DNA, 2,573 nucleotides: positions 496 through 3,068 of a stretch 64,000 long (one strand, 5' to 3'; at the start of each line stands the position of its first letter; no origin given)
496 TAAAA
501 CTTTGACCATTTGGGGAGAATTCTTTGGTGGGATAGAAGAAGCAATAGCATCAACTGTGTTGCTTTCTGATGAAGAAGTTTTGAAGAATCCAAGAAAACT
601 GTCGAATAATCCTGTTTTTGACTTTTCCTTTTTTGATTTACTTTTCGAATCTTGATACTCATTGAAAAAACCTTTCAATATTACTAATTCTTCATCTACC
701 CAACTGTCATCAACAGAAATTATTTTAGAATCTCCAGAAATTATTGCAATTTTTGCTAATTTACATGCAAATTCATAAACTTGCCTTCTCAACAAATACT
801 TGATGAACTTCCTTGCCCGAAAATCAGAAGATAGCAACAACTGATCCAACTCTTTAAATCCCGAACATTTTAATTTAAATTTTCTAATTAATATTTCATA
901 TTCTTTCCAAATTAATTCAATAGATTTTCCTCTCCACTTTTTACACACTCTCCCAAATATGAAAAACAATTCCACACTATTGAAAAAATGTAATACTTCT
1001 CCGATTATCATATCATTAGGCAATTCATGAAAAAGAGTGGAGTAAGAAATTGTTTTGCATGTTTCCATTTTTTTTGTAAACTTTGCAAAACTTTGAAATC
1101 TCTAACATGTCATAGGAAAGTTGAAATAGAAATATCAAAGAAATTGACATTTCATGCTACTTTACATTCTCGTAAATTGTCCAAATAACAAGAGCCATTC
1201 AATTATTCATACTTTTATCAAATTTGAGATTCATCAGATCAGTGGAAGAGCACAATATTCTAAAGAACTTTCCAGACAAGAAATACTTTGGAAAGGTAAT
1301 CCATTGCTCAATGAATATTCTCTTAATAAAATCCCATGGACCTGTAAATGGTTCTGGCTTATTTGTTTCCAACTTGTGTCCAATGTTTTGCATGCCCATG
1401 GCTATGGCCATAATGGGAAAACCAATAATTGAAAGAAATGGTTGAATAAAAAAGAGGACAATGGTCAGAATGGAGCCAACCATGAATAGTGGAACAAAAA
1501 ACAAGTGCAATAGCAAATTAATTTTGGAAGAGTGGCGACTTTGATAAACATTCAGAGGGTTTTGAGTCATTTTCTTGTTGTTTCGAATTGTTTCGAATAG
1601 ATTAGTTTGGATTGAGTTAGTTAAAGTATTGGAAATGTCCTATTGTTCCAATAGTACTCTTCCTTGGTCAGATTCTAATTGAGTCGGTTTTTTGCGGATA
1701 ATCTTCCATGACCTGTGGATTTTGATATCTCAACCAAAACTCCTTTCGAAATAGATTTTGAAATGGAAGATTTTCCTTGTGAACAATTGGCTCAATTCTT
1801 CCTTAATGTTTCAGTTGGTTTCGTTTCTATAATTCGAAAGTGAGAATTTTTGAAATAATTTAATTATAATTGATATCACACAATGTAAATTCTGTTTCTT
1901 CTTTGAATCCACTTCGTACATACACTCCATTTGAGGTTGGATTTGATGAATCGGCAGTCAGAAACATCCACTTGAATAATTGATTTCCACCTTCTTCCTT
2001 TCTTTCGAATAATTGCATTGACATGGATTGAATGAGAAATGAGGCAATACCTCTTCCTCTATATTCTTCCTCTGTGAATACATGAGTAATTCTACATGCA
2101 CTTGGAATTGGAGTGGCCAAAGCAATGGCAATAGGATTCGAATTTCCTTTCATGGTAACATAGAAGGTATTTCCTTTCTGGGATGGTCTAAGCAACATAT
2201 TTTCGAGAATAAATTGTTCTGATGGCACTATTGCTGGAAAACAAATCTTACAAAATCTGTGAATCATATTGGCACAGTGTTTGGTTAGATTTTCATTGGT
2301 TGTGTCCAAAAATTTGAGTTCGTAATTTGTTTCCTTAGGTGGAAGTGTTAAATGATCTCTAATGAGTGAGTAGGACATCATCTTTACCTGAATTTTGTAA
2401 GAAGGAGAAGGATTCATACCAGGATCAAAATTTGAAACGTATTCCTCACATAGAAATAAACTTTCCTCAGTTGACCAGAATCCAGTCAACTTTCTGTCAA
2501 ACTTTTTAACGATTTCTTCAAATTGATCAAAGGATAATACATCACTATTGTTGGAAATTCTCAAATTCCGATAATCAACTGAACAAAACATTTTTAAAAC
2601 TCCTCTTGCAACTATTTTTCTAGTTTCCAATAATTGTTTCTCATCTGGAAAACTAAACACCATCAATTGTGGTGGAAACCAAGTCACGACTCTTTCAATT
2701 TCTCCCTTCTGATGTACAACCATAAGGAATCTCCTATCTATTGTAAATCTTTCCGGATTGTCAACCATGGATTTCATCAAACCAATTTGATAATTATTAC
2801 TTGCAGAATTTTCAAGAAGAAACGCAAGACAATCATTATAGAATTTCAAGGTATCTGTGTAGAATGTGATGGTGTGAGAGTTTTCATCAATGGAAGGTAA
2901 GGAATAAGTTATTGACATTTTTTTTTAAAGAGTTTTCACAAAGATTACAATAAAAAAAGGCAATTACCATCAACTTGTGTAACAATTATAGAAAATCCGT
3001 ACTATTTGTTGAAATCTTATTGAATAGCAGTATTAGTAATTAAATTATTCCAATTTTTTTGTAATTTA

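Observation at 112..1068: F-box fused to a Rab-like GTPase lacking the catalytic glutamine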

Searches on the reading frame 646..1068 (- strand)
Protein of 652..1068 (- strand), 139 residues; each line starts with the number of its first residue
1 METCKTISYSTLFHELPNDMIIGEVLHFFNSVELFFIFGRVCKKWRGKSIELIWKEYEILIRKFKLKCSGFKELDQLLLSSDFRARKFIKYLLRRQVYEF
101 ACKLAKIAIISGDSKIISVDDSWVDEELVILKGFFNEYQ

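Call 24: search_protein_families(library=pfam, proteins=[window:652-1068:-], max_evalue=10)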
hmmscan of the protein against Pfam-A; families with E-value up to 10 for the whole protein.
seq(139 aa): 1 family
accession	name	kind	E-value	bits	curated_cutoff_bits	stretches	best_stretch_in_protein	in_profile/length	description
PF00646.38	F-box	-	0.024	15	20.5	1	14-46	2-32/43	F-box domain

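Call 47: search_solved_structures(query=A2, max_evalue=10, show_alignments=3)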
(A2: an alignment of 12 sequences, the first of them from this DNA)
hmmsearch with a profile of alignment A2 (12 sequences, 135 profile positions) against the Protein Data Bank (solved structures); distinct sequences matched with E-value up to 10: 23.
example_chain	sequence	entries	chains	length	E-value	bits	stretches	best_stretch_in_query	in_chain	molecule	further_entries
8uah_B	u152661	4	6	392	2.6e-05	27.7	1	6-53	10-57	F-box/LRR-repeat protein 17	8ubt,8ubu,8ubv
6w66_B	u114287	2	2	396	2.7e-05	27.6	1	6-53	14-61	F-box/LRR-repeat protein 17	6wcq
9xzj_F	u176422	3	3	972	5.8e-05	26.6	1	6-72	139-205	F-box DNA helicase 1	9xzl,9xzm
8zuh_A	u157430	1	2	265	0.0052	20.2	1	7-48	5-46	F-box only protein 6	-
3wso_A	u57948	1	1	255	0.011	19.2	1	8-48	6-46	F-box only protein 44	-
5ibk_B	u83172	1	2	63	0.031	17.7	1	6-41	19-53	F-box/WD repeat-containing protein 7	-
9o04_C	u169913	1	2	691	0.05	17.1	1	7-56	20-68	F-box only protein 42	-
6bva_E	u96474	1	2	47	0.093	16.2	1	9-44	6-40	Lysine-specific demethylase 2B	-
1fs1_A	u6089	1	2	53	0.23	14.9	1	9-43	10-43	CYCLIN A/CDK2-ASSOCIATED P19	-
1ldk_E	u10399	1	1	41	0.27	14.7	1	10-42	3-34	SKP2-like protein type gamma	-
5v4b_B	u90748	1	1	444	0.27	14.7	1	7-53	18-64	F-box/WD repeat-containing protein 7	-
7t1y_B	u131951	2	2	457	0.27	14.7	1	7-53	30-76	F-box/WD repeat-containing protein 7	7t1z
2ovp_B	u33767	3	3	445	0.27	14.7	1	7-53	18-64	F-box/WD repeat protein 7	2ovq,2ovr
4i6j_B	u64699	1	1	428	0.65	13.4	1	10-67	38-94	F-box/LRR-repeat protein 3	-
6b5b_F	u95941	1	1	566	0.7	13.4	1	48-125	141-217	Flagellin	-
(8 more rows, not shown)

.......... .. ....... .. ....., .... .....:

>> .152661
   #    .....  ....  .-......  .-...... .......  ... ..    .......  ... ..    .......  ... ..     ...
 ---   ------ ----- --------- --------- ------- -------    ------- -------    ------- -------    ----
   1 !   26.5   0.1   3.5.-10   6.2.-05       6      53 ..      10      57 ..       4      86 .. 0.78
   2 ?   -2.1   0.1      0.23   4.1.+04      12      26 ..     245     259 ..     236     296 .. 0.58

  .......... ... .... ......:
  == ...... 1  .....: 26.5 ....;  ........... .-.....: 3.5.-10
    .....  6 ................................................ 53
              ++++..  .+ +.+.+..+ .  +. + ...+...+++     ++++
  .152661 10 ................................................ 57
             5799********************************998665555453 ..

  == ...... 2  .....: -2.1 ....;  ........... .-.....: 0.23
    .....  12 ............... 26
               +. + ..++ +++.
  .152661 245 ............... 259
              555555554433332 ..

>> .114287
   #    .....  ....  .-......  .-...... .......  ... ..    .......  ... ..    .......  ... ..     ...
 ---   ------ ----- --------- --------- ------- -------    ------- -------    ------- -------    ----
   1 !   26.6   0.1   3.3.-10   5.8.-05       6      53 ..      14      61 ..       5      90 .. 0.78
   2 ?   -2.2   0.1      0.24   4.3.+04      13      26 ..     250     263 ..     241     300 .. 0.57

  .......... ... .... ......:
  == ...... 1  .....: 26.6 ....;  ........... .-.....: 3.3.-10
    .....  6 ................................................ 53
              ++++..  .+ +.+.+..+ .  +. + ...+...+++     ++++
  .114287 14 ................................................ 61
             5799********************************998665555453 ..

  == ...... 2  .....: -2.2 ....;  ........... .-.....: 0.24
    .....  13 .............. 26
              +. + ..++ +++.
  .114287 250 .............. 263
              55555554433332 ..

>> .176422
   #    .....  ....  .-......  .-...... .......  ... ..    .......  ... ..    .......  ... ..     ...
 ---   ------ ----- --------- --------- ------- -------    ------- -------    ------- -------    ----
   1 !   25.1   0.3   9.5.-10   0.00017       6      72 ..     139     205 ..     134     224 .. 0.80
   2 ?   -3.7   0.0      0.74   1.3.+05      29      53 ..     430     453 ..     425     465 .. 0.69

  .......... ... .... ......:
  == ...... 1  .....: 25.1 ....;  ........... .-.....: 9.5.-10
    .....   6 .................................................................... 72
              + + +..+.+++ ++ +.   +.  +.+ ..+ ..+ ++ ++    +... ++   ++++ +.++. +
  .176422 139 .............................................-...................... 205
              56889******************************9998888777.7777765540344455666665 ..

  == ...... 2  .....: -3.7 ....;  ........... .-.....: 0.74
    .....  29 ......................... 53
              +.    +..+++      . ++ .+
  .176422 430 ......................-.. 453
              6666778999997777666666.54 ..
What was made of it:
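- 916..1023 (-): F-box (aa 16-51, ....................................), with a one-residue insertion in the first helix relative to most paralogues. The family N-terminal profile hits FBXL17 at 2.6e-5, FBH1 at 5.8e-5, and also FBXO6, FBXO44, FBXW7 and Skp2 (call 47).
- On F-box proteins (SCF substrate receptors): The family profile hits FBXL17 (2.6e-5), FBH1, FBXO6, FBXW7 and Skp2 (call 47).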

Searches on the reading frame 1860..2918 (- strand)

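Call 6: search_protein_families(library=pfam, proteins=[window:1860-2918:-], max_evalue=0.001)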
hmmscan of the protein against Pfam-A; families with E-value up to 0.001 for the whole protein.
window:1860-2918:- (352 aa): 4 families
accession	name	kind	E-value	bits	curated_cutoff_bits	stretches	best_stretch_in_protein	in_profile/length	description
PF00583.31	Acetyltransf_1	-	7.2e-07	29.9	20.7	1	226-338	11-116/116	Acetyltransferase (GNAT) family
PF13508.13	Acetyltransf_7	-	1.9e-06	28.6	27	1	250-340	3-84/84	Acetyltransferase (GNAT) domain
PF13673.13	Acetyltransf_10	-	9e-05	22.9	23.6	1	247-340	27-109/128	Acetyltransferase (GNAT) domain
PF08445.16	FR47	-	0.00058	20.2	22.1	0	276-342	23-81/86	FR47-like protein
